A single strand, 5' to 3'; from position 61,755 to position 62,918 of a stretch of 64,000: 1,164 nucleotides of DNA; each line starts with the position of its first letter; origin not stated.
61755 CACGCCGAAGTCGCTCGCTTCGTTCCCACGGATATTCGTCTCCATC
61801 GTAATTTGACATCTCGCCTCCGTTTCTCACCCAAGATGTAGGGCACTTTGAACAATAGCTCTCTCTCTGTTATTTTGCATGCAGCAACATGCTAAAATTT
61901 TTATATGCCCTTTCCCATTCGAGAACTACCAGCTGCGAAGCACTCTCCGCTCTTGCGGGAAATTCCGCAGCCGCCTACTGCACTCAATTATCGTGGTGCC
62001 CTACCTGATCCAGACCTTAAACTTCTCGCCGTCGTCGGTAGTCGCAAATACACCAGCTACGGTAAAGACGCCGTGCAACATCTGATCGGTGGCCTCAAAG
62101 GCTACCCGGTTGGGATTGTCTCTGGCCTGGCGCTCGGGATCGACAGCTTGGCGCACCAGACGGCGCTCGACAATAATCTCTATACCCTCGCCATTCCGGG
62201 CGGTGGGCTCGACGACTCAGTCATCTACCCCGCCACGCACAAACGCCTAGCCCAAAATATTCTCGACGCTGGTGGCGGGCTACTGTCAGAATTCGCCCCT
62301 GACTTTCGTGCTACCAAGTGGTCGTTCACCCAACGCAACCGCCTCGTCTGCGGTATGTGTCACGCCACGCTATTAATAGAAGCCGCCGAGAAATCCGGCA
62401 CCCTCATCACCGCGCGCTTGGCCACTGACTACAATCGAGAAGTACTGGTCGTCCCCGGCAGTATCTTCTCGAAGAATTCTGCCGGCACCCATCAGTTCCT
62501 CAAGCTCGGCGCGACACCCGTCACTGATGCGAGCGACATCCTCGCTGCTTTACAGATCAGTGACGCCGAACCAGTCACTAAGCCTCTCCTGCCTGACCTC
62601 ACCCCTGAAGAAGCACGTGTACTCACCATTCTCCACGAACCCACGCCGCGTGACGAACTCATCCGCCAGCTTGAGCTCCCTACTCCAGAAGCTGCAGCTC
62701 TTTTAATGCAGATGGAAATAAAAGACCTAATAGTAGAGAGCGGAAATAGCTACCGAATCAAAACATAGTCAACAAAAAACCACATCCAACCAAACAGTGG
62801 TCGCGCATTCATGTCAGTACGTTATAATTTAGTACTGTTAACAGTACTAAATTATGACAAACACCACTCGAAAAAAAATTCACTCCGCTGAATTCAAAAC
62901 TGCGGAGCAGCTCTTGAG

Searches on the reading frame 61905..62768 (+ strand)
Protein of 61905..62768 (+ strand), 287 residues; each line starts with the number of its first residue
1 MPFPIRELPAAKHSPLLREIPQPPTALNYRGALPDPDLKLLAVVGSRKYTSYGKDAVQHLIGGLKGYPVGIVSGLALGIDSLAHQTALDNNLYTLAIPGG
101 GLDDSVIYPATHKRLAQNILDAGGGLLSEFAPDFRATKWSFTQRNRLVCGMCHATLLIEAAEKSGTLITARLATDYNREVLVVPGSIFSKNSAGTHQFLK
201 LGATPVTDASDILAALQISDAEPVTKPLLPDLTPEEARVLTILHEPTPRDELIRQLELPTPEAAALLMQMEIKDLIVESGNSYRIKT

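Call 82: search_protein_families(library=pfam, proteins=[window:61905-62768:+], max_evalue=0.00001)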
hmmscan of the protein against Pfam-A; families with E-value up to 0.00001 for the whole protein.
window:61905-62768:+ (287 aa): 2 families
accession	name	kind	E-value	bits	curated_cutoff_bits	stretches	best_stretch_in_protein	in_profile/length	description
PF02481.21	DNA_processg_A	-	2.5e-61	207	29.6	1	12-207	16-211/212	DNA recombination-mediator protein A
PF17782.7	DprA_WH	-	4.3e-08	33.5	22.9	1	226-277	4-56/61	DprA winged helix domain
